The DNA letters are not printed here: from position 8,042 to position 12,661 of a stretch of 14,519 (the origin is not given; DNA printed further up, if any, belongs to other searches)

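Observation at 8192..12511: Orphan single-module C-A-T-R NRPS (reductive release) with no partner genes in view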

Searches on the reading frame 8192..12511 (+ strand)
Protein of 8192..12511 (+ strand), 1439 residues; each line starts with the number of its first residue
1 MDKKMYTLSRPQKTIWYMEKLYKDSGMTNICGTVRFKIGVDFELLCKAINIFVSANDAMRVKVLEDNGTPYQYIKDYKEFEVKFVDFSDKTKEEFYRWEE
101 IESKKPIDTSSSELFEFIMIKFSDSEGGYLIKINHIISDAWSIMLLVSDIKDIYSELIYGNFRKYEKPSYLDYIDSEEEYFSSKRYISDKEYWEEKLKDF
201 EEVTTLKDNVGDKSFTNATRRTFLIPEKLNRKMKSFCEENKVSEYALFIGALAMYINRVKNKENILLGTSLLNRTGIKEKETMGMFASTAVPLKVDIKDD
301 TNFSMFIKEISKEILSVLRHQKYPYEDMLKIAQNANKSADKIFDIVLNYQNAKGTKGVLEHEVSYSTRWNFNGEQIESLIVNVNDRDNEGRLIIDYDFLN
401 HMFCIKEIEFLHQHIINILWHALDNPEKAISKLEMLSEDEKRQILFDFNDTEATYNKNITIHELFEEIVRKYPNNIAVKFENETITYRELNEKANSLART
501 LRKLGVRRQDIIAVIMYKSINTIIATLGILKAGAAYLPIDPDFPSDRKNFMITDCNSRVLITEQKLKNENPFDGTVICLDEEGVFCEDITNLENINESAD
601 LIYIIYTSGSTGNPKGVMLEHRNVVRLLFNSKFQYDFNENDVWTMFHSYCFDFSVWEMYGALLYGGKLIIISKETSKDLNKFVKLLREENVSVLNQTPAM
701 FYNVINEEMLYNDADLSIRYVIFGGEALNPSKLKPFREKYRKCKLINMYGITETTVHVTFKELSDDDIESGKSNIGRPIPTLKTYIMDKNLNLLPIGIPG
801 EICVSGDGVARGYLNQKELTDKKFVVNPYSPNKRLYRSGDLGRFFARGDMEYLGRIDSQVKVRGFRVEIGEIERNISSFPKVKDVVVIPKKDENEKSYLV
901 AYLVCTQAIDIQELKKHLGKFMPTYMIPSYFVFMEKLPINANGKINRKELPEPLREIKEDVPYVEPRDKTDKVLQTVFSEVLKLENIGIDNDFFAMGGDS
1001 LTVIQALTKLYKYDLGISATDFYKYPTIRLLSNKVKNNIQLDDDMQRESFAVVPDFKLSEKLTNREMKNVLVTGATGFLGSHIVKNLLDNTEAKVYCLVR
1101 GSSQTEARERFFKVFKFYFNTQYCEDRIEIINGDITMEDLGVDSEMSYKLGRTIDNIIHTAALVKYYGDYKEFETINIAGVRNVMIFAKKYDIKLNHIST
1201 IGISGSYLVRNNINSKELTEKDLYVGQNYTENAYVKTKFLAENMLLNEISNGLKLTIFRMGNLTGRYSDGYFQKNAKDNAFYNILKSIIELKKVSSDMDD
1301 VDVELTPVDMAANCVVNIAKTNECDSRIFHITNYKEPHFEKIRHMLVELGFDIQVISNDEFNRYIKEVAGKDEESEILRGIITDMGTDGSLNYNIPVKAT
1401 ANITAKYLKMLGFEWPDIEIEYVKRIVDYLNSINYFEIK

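Call 3: search_protein_families(library=pfam, proteins=[window:8192-12511:+])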
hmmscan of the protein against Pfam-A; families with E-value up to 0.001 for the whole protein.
window:8192-12511:+ (1439 aa): 11 families
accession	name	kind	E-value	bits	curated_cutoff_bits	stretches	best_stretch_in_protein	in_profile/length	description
PF00501.34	AMP-binding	-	1.8e-93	313.8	29.9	1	465-814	1-384/384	AMP-binding enzyme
PF00668.25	Condensation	-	6.3e-79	266.2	30.6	1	4-445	3-456/456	Condensation domain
PF07993.18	NAD_binding_4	-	1.1e-49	169.3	20.1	1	1072-1314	1-257/258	Male sterility protein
PF01370.27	Epimerase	-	2.9e-16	60.1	20.9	1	1070-1271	1-177/240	NAD dependent epimerase/dehydratase family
PF00550.31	PP-binding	-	1e-12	48.6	20.8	1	973-1033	2-65/67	Phosphopantetheine attachment site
PF13193.12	AMP-binding_C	-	3.1e-12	47.7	24.5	1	871-944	1-76/76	AMP-binding enzyme C-terminal domain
PF01073.25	3Beta_HSD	-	6e-11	42.3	22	1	1071-1252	1-162/280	3-beta hydroxysteroid dehydrogenase/isomerase family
PF16363.11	GDP_Man_Dehyd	-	3.8e-07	30.3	27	1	1071-1267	1-187/332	GDP-mannose 4,6 dehydratase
PF04321.23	RmlD_sub_bind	-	8.6e-07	28.7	27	1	1069-1335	2-216/287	RmlD substrate binding domain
PF02719.21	Polysacc_synt_2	-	0.00023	20.9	20.2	1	1070-1194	1-121/293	Polysaccharide biosynthesis protein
PF05368.20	NmrA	-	0.00067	19.8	27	0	1068-1110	3-44/298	NmrA-like family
